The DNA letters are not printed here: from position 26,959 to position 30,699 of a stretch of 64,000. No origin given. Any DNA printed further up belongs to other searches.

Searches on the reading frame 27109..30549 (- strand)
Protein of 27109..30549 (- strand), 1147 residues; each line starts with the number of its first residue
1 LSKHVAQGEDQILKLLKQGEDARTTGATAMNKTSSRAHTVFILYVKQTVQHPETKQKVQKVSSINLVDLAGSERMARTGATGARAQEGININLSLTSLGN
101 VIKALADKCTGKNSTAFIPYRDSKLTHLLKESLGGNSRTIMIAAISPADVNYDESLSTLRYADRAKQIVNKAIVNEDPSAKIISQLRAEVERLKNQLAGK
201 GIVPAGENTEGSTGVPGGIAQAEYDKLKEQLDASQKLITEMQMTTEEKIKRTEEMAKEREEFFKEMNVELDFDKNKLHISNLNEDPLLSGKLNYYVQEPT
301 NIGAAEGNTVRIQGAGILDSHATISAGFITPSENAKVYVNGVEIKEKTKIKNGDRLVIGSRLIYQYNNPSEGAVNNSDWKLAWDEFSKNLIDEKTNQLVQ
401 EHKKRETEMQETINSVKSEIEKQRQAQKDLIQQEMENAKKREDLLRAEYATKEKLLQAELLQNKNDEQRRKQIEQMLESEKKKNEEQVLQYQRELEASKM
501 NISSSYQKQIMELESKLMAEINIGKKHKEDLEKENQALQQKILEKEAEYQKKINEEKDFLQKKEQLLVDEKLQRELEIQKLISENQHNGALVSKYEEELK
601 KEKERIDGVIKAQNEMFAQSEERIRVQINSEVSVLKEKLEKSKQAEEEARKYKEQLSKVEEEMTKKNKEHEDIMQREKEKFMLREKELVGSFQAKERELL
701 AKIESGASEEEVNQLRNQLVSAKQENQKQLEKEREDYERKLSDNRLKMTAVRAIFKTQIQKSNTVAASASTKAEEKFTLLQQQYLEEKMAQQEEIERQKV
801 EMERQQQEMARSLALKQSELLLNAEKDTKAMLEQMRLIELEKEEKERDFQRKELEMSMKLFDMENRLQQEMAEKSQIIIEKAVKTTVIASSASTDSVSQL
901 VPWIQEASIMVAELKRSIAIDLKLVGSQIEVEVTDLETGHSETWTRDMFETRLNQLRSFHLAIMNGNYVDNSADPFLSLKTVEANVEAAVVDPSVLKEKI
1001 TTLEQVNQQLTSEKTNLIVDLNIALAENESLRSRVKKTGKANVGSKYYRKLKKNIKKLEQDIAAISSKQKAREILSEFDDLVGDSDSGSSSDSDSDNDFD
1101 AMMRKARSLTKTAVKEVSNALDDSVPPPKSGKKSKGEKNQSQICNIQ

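Call 21: search_protein_families(library=pfam, proteins=[window:27109-30549:-], max_evalue=0.001)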
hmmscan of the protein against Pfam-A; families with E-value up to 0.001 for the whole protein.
window:27109-30549:- (1147 aa): 3 families
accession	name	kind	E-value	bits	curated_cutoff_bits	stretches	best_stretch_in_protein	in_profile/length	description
PF00225.29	Kinesin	-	2.1e-58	198.3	29.3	1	3-168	168-327/327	Kinesin motor domain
PF16183.10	Kinesin_assoc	-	1.8e-13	51.4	29.5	2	225-298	87-169/171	Kinesin-associated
PF00498.31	FHA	-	0.00086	20.1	20.7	0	301-359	2-67/67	FHA domain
